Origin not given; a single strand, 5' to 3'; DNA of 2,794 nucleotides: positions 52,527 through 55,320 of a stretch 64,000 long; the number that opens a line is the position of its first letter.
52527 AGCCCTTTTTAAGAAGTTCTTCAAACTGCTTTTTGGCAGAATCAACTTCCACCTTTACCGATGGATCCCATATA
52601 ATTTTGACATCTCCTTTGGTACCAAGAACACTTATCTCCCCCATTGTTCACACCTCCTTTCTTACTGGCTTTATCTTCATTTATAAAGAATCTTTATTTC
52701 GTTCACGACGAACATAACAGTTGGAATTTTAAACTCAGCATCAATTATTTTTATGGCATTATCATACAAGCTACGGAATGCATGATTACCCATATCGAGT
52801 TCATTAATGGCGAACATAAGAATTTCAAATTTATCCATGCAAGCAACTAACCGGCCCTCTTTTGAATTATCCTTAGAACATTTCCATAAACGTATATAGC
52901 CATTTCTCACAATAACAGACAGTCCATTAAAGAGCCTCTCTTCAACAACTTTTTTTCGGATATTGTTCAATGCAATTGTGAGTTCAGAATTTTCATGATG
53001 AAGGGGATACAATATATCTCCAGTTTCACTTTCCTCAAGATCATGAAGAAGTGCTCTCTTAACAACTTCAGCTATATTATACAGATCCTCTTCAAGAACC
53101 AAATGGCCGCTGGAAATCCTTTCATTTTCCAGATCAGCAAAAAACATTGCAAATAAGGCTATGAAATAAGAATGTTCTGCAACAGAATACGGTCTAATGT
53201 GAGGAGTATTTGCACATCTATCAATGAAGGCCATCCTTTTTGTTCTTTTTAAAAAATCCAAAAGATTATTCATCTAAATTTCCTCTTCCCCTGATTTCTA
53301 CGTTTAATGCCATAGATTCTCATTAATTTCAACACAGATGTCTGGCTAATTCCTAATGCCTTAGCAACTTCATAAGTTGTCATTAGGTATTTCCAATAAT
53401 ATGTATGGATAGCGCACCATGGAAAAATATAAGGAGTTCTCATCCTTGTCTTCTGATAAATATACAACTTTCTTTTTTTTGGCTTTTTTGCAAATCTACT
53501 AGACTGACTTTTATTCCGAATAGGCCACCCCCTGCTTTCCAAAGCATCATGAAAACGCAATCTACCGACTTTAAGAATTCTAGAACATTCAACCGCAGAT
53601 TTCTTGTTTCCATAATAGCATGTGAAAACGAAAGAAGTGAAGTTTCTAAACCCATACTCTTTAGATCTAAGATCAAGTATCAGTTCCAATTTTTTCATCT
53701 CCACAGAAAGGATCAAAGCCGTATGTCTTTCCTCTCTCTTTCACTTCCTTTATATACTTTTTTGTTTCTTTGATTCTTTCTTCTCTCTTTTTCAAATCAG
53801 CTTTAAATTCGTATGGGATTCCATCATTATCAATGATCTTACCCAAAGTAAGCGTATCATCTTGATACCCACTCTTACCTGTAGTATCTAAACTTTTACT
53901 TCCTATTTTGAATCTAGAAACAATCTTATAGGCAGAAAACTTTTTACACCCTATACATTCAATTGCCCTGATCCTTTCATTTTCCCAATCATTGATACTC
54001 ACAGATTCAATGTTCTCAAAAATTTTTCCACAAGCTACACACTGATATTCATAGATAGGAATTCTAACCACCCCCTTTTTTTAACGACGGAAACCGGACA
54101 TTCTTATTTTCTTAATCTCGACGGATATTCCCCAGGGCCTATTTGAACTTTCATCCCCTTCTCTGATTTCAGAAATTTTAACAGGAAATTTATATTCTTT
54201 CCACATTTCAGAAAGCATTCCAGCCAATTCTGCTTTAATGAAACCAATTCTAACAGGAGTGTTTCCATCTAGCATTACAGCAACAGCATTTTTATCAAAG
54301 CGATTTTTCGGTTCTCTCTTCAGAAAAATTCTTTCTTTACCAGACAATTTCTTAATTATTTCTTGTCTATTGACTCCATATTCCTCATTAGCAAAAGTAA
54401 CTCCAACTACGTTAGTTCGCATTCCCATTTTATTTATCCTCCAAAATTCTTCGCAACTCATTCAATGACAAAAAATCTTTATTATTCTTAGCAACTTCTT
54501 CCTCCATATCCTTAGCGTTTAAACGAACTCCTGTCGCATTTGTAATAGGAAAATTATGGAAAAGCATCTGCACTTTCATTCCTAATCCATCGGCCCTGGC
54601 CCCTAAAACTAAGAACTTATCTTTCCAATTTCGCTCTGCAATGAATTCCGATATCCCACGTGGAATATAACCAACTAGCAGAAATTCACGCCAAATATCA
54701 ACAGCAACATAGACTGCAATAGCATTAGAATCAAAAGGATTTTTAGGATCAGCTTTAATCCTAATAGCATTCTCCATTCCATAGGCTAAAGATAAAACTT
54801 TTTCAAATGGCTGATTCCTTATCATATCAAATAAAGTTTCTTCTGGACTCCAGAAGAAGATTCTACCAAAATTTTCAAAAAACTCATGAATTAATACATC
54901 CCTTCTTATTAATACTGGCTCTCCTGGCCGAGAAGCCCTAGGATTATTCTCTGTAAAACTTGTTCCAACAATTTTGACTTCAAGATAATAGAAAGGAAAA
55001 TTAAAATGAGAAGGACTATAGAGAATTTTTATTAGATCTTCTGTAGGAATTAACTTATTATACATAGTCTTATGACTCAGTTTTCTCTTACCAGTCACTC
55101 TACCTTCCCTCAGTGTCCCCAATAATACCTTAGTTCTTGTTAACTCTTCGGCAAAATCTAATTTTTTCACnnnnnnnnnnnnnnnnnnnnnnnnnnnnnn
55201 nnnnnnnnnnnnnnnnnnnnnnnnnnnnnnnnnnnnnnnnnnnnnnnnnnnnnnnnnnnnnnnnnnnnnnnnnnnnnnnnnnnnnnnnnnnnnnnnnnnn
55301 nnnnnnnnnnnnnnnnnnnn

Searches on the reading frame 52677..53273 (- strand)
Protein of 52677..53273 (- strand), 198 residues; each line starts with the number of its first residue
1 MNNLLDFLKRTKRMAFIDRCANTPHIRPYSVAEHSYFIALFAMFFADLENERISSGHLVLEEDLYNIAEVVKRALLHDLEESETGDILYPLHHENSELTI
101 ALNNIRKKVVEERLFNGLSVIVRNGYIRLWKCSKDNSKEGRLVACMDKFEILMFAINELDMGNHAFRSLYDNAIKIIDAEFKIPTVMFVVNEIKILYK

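Call 76: search_protein_families(library=pfam, proteins=[window:52677-53273:-], max_evalue=0.001)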
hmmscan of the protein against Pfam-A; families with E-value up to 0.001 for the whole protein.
window:52677-53273:- (198 aa): 2 families
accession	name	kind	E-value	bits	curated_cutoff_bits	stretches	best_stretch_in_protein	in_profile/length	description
PF12917.13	YfbR-like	-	6.5e-26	91.6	25.9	1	7-191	2-176/182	5'-deoxynucleotidase YfbR-like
PF13023.12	HD_3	-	1.6e-18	67.6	22.5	1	8-173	4-149/165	HD domain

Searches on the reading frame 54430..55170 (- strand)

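Call 76: search_protein_families(library=pfam, proteins=[window:54430-55170:-], max_evalue=0.001)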
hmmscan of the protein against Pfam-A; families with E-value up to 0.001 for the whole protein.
window:54430-55170:- (246 aa): 1 family
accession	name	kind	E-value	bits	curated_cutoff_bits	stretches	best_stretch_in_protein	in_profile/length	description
PF08797.16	HIRAN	-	2.3e-07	31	24.7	1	62-179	3-64/96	HIRAN domain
